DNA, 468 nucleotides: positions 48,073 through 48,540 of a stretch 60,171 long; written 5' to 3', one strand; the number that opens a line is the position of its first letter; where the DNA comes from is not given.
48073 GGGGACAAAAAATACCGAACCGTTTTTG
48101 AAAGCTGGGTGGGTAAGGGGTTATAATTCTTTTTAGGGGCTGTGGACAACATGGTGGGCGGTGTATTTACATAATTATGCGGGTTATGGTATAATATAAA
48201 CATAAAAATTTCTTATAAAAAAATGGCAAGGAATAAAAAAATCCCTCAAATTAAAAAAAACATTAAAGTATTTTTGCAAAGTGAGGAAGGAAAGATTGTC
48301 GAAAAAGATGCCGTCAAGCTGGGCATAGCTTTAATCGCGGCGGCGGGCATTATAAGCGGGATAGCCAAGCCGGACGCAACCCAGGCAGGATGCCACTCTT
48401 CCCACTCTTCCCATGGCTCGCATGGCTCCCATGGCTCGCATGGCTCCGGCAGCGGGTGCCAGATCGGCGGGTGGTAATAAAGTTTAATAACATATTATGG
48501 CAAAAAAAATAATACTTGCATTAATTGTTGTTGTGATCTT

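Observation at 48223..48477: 84-aa candidate precursor: Cys-bracketed (His-Xaa-Ser)x6 core behind a basic, hydrophobic leader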

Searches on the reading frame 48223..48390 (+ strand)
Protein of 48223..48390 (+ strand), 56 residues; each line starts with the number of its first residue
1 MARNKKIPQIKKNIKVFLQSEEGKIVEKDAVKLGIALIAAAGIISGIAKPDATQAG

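Call 55: search_protein_representatives(protein=window:48223-48390:+)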
Query: 56 residues. Proteins with E-value up to 0.001 (for the whole library): 49; up to 1e-10: 1; up to 1e-30: 0. The best 49 are listed.
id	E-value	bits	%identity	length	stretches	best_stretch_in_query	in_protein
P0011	1.9e-15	70.9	72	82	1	3-56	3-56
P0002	3.5e-10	54.6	58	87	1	6-55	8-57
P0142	9.5e-09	50.1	34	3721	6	17-56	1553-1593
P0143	1.2e-08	49.8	52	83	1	2-55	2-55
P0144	1.3e-07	46.6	53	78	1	4-52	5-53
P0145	2.2e-07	45.9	47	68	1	1-53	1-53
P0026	3.9e-07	45.1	51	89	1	3-53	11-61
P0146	1.1e-06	43.7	47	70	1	5-55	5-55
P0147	1.4e-06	43.5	58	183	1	3-50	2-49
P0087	1.5e-06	43.3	59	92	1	5-48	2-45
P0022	1.7e-06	43.1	51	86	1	9-55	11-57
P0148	2.1e-06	42.9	56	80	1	3-47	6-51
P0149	2.2e-06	42.8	47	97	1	5-55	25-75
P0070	2.7e-06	42.5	60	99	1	3-43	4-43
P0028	3.5e-06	42.2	44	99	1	6-53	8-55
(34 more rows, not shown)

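Call 61: search_protein_families(library=ncbifam, proteins=[window:48223-48390:+], max_evalue=10)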
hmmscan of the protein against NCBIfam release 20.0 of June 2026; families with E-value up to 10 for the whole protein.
window:48223-48390:+ (56 aa): 1 family
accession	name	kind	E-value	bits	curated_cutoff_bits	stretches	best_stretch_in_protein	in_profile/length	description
NF038309.1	HisXaaSer_A3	equivalog_domain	6.2e-05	22.7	65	1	7-43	2-38/81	His-Xaa-Ser repeat protein HxsA3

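Call 62: search_protein_families(library=pfam, proteins=[window:48223-48390:+], max_evalue=10)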
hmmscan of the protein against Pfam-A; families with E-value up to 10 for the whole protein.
window:48223-48390:+ (56 aa): 0 families
